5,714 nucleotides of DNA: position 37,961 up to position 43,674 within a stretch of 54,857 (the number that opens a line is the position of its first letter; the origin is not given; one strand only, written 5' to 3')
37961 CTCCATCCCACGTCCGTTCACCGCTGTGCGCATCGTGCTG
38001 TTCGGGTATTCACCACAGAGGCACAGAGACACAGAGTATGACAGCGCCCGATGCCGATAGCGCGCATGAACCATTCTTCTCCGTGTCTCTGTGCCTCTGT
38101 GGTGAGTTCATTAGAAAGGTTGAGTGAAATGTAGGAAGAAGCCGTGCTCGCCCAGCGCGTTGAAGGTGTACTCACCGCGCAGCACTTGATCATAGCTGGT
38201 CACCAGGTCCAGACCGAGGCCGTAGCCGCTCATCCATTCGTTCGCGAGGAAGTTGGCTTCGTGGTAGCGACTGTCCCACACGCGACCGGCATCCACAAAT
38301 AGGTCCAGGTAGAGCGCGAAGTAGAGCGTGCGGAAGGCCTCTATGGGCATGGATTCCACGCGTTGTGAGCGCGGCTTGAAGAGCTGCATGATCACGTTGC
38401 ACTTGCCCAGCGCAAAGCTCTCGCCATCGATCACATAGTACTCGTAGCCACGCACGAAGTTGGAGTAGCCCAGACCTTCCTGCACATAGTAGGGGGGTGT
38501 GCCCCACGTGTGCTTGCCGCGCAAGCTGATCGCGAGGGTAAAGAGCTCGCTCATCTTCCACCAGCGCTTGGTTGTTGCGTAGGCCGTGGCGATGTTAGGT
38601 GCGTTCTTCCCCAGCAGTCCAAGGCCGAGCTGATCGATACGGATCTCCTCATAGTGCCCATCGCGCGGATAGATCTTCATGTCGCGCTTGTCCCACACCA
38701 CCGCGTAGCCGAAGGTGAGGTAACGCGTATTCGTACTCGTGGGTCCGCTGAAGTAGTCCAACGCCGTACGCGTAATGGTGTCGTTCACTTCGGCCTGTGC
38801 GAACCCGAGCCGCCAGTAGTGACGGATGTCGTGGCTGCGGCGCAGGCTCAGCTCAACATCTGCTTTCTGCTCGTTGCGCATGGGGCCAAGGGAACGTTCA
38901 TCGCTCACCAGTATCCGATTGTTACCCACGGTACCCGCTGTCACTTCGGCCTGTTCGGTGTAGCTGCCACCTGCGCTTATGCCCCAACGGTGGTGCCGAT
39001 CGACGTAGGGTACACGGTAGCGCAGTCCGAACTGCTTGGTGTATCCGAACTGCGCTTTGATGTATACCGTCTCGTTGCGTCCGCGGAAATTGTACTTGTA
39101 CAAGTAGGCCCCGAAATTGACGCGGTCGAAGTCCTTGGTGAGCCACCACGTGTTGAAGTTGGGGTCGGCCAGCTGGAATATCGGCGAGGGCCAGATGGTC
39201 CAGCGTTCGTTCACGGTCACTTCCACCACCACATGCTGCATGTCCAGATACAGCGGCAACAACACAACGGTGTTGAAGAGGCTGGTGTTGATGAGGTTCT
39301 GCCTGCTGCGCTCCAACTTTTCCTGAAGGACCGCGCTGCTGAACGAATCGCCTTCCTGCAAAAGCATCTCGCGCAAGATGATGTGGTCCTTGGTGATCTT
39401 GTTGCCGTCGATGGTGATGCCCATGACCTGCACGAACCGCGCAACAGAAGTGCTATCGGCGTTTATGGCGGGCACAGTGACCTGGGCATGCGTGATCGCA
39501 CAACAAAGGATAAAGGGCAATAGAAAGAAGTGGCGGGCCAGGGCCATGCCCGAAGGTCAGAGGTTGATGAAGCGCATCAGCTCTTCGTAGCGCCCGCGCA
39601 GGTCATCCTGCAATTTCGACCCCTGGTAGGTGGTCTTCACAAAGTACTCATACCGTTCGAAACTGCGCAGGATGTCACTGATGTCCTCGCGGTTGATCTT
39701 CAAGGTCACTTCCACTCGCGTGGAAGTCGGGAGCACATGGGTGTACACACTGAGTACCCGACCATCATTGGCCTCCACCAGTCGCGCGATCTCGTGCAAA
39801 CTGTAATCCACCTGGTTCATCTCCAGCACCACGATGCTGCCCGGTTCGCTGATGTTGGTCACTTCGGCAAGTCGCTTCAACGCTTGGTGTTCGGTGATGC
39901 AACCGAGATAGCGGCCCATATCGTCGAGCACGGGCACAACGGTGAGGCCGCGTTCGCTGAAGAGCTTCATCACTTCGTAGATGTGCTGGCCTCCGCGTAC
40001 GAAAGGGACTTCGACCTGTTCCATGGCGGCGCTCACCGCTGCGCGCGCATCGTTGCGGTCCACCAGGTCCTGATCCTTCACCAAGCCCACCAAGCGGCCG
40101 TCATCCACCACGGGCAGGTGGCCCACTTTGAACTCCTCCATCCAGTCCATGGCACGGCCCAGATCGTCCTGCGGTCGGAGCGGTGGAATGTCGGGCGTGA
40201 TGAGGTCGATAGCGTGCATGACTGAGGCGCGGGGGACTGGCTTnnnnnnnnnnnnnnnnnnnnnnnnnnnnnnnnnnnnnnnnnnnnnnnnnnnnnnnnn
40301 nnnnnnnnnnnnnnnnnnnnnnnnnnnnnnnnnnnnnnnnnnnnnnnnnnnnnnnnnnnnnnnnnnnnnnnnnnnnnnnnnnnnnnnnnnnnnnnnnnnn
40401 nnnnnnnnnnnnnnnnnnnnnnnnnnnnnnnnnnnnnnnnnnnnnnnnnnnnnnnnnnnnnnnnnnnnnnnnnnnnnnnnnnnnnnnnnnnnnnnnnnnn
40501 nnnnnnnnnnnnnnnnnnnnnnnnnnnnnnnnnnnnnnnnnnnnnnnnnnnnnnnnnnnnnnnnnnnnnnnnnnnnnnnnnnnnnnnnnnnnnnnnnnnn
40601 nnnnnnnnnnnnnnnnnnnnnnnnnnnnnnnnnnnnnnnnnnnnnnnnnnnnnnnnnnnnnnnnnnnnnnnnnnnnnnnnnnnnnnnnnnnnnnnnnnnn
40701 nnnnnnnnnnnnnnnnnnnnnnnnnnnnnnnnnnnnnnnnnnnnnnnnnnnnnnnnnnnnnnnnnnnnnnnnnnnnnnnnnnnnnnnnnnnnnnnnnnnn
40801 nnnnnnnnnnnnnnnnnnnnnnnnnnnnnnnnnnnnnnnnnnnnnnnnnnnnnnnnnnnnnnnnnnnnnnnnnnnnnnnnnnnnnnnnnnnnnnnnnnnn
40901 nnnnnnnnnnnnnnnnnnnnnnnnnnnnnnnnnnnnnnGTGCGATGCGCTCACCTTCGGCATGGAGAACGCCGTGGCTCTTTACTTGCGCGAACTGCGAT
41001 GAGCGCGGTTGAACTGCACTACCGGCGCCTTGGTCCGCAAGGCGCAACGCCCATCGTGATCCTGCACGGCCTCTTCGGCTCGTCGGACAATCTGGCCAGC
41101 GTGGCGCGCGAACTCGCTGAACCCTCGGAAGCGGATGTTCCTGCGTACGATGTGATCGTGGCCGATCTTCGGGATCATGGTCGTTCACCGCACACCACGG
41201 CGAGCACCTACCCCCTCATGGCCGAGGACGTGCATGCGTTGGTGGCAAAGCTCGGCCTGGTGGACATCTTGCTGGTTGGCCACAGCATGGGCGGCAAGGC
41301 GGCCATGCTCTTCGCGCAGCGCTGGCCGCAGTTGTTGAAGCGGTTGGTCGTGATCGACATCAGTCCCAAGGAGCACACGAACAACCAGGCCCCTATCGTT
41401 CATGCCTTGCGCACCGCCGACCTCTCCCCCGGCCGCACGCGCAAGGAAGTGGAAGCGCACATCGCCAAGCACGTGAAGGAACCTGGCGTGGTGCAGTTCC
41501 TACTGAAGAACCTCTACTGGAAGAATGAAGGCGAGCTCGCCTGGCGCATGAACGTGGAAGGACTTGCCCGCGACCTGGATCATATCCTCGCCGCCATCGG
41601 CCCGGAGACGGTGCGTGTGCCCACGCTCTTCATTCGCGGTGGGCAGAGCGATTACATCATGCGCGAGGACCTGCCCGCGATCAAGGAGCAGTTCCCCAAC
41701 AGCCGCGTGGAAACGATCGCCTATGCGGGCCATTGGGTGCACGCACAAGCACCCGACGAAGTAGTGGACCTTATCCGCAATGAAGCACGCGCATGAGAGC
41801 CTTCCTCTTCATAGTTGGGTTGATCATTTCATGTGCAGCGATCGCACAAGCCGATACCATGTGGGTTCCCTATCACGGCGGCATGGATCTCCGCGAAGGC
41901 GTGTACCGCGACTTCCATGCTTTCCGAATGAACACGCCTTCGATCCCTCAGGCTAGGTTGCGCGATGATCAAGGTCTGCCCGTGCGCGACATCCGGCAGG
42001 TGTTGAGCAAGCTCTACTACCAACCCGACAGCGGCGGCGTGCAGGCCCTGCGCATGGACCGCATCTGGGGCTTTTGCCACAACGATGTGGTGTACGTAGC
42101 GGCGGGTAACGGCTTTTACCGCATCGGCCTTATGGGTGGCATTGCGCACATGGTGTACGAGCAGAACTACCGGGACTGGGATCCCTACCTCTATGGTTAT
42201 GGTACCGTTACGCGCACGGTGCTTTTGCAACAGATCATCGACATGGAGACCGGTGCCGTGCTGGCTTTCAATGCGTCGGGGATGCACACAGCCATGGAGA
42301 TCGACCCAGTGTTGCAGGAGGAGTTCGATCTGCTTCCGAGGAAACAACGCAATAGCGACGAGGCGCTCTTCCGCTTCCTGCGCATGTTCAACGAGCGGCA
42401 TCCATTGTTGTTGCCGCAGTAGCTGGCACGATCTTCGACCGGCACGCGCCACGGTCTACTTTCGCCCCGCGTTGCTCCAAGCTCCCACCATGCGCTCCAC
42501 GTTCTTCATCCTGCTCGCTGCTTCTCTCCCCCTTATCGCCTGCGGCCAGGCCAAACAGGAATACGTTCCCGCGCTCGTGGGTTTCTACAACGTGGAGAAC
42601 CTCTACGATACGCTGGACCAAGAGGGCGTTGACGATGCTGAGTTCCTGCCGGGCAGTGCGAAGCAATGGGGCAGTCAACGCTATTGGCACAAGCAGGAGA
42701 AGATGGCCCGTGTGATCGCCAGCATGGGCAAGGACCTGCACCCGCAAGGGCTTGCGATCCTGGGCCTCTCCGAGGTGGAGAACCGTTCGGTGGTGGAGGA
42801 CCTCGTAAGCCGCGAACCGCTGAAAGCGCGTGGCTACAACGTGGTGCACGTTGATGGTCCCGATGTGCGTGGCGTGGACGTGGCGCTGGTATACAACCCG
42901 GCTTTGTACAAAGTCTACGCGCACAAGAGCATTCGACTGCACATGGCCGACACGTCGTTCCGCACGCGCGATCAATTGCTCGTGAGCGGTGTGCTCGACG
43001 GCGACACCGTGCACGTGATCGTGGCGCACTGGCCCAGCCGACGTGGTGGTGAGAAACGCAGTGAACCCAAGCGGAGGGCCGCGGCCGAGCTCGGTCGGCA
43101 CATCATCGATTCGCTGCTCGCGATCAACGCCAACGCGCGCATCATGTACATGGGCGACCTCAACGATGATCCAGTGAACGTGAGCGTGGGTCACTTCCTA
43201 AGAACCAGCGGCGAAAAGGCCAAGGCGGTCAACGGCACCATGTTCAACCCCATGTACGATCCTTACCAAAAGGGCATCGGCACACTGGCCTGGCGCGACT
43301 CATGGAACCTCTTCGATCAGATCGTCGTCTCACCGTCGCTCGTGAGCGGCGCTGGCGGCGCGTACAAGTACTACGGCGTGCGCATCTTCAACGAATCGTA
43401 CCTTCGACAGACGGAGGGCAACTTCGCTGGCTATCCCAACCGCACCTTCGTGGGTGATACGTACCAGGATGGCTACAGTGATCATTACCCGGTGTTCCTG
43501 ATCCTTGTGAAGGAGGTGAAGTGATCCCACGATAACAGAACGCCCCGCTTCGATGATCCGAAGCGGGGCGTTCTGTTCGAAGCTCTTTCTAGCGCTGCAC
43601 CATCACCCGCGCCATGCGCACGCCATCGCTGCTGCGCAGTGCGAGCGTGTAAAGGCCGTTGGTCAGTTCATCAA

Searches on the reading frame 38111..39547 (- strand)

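Call 48: search_protein_families(library=pfam, proteins=[window:38111-39547:-], max_evalue=0.001)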
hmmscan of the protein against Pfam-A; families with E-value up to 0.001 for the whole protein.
window:38111-39547:- (478 aa): 2 families
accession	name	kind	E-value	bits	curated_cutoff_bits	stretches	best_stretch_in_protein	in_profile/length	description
PF01103.29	Omp85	-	2.4e-14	54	24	1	153-450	1-293/325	Omp85 superfamily domain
PF07244.20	POTRA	-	1.2e-11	45.6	21.3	1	41-115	3-79/79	Surface antigen variable number repeat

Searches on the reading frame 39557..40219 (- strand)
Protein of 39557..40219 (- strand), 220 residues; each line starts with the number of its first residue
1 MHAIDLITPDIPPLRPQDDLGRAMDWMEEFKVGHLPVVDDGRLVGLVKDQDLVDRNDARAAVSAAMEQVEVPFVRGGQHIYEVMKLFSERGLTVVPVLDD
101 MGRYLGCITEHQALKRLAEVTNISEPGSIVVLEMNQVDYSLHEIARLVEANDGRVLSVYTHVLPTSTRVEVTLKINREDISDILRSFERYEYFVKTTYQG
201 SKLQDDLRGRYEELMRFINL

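Call 48: search_protein_families(library=pfam, proteins=[window:39557-40219:-], max_evalue=0.001)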
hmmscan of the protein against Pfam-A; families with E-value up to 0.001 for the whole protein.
window:39557-40219:- (220 aa): 1 family
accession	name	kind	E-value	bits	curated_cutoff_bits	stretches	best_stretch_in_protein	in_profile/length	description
PF00571.33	CBS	-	1.7e-17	63.9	24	2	5-54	3-53/57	CBS domain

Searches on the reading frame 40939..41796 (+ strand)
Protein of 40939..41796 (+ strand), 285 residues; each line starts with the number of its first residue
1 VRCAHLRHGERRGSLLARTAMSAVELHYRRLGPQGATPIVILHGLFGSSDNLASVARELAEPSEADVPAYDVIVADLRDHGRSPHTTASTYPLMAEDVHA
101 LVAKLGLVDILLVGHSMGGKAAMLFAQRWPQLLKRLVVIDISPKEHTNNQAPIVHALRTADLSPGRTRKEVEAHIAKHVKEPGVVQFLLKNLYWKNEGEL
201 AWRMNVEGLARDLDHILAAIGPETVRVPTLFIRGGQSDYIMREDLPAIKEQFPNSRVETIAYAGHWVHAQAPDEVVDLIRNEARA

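Call 48: search_protein_families(library=pfam, proteins=[window:40939-41796:+], max_evalue=0.001)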
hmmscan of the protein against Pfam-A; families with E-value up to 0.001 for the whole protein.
window:40939-41796:+ (285 aa): 6 families
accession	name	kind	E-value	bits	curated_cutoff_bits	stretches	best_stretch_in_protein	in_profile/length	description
PF00561.26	Abhydrolase_1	-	2.1e-29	103.4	25.8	1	38-172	2-129/245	alpha/beta hydrolase fold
PF12697.13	Abhydrolase_6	-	7.2e-20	73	26.3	1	39-277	1-216/217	Alpha/beta hydrolase family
PF12146.15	Hydrolase_4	-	5.7e-12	45.9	27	1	39-264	7-229/239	Serine aminopeptidase, S33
PF07819.20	PGAP1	-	2.9e-08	34.2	24.3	1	109-147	92-132/233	PGAP1-like alpha/beta domain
PF00975.26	Thioesterase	-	0.00051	20.8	26.4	1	38-156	2-117/226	Thioesterase domain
PF01764.32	Lipase_3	-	0.00088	19.6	22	0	89-127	44-82/140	Lipase (class 3)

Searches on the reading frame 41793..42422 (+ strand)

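Call 25: search_protein_families(library=pfam, proteins=[window:41793-42422:+], max_evalue=0.01)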
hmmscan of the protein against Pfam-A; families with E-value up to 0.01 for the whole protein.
window:41793-42422:+ (209 aa): 0 families

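Call 26: search_protein_families(library=ncbifam, proteins=[window:41793-42422:+], max_evalue=0.01)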
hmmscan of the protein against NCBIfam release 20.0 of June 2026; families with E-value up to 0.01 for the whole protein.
window:41793-42422:+ (209 aa): 1 family
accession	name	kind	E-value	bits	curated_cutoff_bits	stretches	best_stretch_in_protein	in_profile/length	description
NF038096.1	thylak_slr1796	equivalog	0.0037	16.8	140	1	122-188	83-143/157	thylakoid membrane photosystem I accumulation factor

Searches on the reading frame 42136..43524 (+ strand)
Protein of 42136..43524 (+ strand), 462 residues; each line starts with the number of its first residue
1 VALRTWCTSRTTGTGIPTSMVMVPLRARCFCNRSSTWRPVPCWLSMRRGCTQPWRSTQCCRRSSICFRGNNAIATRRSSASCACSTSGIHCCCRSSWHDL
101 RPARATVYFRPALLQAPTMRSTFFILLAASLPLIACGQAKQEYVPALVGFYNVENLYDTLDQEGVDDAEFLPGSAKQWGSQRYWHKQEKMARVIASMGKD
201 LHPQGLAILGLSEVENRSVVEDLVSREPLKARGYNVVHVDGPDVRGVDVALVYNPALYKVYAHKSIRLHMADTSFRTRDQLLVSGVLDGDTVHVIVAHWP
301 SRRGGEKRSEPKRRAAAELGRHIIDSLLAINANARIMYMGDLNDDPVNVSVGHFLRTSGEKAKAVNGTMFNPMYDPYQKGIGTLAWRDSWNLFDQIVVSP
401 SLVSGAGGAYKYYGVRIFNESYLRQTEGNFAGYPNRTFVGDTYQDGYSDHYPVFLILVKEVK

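Call 25: search_protein_families(library=pfam, proteins=[window:42136-43524:+], max_evalue=0.01)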
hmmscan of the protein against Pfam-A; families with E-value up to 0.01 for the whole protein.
window:42136-43524:+ (462 aa): 2 families
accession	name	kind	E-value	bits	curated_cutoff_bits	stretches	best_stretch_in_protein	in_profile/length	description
PF19580.5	Exo_endo_phos_3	-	9.1e-114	380.1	27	1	148-458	2-310/311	Endonuclease/Exonuclease/phosphatase family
PF03372.29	Exo_endo_phos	-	0.00028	21.1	24.5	1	189-450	32-225/225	Endonuclease/Exonuclease/phosphatase family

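Call 26: search_protein_families(library=ncbifam, proteins=[window:42136-43524:+], max_evalue=0.01)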
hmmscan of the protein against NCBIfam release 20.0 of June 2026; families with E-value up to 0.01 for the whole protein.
window:42136-43524:+ (462 aa): 0 families
